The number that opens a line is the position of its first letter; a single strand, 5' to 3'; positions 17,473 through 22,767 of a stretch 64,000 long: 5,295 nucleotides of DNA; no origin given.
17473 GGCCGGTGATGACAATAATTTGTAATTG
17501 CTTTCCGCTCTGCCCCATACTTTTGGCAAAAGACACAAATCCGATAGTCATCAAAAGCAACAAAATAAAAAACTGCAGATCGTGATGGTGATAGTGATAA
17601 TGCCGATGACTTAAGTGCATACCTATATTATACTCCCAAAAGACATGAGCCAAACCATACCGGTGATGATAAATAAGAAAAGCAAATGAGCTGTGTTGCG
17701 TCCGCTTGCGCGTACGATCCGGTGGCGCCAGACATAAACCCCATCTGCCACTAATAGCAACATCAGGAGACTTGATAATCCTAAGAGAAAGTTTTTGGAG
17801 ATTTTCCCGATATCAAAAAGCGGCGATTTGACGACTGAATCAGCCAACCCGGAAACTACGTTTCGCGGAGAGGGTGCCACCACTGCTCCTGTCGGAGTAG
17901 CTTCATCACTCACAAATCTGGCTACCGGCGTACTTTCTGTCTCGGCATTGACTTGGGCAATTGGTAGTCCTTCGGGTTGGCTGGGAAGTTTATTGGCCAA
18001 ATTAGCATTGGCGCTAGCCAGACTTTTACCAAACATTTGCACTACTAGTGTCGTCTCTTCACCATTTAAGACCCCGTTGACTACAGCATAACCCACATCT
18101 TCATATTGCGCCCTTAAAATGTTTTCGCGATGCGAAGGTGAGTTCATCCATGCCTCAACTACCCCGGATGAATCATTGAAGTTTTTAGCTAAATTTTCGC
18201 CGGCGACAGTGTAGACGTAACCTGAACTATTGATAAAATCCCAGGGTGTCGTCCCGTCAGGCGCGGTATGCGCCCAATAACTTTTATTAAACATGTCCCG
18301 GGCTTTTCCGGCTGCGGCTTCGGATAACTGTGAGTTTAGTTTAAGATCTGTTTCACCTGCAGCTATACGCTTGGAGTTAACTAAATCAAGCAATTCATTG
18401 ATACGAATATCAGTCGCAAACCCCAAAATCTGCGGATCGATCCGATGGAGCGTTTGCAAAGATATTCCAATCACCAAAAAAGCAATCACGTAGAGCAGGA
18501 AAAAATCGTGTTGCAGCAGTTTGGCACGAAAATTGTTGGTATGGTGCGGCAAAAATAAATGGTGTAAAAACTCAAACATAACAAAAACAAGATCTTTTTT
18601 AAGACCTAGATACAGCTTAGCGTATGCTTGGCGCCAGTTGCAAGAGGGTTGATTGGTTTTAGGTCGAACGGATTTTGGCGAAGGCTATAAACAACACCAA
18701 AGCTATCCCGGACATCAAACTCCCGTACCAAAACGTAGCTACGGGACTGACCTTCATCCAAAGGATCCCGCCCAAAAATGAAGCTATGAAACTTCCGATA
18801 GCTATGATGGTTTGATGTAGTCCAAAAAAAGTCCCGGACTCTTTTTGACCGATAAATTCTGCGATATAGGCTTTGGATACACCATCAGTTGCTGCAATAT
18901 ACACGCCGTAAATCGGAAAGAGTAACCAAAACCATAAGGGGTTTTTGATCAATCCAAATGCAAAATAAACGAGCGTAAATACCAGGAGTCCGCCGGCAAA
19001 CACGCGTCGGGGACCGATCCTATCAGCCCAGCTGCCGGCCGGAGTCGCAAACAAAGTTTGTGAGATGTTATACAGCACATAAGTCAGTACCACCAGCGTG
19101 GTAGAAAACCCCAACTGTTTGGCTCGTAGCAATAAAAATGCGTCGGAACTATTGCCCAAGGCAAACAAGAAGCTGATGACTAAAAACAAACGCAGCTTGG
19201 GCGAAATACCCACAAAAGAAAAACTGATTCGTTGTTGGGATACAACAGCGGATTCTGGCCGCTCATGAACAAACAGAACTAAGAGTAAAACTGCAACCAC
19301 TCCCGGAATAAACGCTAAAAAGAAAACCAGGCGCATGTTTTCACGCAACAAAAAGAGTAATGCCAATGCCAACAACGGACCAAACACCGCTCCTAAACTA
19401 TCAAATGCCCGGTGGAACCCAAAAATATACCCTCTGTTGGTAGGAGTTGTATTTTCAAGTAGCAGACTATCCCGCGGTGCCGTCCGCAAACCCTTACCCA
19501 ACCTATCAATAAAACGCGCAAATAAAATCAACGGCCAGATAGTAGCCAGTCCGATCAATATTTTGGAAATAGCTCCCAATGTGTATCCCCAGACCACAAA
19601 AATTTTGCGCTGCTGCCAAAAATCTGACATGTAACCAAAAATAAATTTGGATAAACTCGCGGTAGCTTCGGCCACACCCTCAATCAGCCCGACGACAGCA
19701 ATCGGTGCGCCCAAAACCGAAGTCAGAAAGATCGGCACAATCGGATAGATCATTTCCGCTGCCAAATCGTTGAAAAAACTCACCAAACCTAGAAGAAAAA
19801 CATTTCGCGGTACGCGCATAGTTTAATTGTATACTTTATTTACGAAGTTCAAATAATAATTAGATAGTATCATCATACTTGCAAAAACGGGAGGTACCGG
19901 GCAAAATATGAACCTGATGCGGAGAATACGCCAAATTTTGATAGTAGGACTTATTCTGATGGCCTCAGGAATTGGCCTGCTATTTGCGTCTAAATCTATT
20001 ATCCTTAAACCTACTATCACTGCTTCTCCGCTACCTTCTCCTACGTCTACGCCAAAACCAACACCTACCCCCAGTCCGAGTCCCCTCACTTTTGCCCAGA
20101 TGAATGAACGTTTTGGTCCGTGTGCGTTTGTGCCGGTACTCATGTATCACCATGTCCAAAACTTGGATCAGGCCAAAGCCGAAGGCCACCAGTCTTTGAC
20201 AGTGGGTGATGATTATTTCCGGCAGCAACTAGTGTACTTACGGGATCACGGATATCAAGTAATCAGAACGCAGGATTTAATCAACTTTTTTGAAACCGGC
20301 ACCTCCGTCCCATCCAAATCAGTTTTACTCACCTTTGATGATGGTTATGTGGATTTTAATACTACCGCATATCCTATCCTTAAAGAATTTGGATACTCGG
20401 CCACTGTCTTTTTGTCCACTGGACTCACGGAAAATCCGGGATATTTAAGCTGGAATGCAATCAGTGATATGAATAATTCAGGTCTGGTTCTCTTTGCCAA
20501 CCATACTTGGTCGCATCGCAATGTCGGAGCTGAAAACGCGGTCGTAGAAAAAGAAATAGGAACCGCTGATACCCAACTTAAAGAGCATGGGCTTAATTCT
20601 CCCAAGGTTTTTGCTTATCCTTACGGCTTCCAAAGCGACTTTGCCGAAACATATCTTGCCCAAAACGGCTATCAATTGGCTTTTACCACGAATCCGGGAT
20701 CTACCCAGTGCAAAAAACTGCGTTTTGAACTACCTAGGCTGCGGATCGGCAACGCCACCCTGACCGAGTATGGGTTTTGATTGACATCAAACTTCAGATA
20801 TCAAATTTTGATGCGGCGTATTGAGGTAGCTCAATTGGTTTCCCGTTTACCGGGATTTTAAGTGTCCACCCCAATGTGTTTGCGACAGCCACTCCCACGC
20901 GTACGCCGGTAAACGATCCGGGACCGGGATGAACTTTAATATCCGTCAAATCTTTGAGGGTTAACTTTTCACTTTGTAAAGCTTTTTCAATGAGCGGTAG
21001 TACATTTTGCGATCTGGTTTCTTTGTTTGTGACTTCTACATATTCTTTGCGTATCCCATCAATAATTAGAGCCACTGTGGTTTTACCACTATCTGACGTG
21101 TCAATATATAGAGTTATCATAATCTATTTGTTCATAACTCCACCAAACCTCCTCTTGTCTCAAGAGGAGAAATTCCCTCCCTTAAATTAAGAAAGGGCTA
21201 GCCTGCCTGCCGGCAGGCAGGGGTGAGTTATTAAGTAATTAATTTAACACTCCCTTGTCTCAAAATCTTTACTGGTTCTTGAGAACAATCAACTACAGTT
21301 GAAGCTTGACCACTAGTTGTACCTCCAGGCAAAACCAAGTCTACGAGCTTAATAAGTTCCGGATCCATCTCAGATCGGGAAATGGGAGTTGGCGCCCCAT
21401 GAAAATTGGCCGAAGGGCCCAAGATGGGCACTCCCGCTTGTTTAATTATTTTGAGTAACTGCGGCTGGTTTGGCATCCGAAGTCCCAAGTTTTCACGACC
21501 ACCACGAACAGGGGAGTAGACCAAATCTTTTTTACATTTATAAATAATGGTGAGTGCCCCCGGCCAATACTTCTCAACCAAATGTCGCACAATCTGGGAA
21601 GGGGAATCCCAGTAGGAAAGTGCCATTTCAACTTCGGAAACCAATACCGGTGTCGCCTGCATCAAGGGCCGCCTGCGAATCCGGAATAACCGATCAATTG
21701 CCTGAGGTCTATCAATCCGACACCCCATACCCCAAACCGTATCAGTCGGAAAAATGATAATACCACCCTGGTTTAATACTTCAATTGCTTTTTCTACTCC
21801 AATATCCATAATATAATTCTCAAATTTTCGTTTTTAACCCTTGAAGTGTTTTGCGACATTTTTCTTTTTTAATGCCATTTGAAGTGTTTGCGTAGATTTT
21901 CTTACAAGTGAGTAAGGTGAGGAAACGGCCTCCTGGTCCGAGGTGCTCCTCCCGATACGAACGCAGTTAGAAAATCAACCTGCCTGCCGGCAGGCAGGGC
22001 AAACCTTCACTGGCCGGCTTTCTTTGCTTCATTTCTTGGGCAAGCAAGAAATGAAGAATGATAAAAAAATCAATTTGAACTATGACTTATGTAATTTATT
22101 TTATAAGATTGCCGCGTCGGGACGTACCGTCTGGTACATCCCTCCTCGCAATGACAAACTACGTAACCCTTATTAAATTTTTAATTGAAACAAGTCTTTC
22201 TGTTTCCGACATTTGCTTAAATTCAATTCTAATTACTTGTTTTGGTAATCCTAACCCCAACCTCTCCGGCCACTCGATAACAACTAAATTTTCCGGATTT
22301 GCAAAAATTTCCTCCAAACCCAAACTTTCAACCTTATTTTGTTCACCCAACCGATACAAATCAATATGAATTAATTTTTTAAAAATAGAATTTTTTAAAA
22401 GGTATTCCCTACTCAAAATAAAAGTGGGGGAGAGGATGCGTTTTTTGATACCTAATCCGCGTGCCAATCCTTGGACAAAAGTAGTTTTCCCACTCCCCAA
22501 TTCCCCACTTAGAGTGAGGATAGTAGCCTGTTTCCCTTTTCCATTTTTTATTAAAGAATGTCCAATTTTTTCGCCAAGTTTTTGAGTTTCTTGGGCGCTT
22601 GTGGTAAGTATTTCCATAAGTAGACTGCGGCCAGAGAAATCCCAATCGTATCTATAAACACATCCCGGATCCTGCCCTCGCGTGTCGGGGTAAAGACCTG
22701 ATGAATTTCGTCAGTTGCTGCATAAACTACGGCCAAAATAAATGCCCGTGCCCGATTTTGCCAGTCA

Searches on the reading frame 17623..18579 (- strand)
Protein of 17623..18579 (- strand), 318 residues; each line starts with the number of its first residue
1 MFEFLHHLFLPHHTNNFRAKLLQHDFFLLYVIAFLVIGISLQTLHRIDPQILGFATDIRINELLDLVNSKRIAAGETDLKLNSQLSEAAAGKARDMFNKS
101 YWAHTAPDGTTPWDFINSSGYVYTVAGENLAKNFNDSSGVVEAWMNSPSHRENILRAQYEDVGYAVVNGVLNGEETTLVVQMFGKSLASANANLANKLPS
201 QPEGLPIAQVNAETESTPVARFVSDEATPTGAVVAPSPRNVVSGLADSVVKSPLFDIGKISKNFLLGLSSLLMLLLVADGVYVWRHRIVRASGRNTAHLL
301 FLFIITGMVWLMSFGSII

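Call 53: search_protein_families(library=pfam, proteins=[window:17623-18579:-], max_evalue=0.0001)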
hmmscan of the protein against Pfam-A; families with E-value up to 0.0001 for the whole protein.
window:17623-18579:- (318 aa): 1 family
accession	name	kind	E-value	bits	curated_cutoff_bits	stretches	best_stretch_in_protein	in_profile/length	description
PF00188.32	CAP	-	9.8e-18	65.5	21.1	1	64-173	1-109/117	Cysteine-rich secretory protein family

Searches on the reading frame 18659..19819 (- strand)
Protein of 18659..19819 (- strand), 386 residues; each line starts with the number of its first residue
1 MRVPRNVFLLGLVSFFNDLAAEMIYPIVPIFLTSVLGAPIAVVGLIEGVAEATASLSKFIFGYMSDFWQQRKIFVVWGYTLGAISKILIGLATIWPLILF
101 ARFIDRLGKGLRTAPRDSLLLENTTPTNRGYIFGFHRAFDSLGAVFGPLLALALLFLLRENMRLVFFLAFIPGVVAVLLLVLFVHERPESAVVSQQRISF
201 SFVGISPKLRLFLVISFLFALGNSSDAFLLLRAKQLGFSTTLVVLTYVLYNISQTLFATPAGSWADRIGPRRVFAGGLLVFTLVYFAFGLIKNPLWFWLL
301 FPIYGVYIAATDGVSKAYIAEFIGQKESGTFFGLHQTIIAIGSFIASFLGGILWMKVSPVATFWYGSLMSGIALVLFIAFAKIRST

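Call 53: search_protein_families(library=pfam, proteins=[window:18659-19819:-], max_evalue=0.0001)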
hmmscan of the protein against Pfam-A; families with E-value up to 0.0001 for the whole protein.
window:18659-19819:- (386 aa): 3 families
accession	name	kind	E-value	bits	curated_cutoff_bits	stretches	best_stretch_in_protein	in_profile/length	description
PF07690.21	MFS_1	-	1.6e-41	142.8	33.4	2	11-250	2-247/347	Major Facilitator Superfamily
PF12832.13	MFS_1_like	-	1e-12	48.3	25.2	1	23-363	17-371/373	MFS_1 like family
PF00083.30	Sugar_tr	-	4.6e-10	39.4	22.3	1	43-191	48-198/452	Sugar (and other) transporter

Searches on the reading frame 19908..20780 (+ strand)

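Call 53: search_protein_families(library=pfam, proteins=[window:19908-20780:+], max_evalue=0.0001)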
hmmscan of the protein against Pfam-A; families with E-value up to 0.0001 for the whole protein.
window:19908-20780:+ (290 aa): 1 family
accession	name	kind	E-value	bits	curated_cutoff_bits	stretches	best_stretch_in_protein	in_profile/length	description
PF01522.26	Polysacc_deac_1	-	7.4e-25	87.7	23.1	1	134-257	4-123/124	Polysaccharide deacetylase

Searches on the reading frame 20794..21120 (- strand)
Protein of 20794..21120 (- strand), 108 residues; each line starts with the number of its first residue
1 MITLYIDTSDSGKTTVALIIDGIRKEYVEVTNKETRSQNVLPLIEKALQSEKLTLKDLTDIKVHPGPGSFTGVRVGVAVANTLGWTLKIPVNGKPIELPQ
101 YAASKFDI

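Call 53: search_protein_families(library=pfam, proteins=[window:20794-21120:-], max_evalue=0.0001)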
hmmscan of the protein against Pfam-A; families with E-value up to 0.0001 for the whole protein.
window:20794-21120:- (108 aa): 1 family
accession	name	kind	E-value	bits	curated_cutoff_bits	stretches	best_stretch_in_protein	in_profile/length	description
PF00814.31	TsaD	-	2.6e-15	57.3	24.8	1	37-91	30-84/264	tRNA N6-adenosine threonylcarbamoyltransferase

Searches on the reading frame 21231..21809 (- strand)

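Call 53: search_protein_families(library=pfam, proteins=[window:21231-21809:-], max_evalue=0.0001)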
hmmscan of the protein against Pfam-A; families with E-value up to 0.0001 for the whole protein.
window:21231-21809:- (192 aa): 1 family
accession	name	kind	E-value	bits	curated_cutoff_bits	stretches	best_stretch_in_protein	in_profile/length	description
PF01300.24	Sua5_yciO_yrdC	-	5.5e-48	163.2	25.1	1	10-186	1-178/178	Telomere recombination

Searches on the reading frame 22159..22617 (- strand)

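Call 54: search_protein_families(library=pfam, proteins=[window:22159-22617:-], max_evalue=0.0001)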
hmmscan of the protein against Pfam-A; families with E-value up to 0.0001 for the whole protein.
window:22159-22617:- (152 aa): 1 family
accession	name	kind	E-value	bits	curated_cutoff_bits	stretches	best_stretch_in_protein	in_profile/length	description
PF02367.23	TsaE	-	2.7e-35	121.6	26.6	1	6-141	2-126/128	Threonylcarbamoyl adenosine biosynthesis protein TsaE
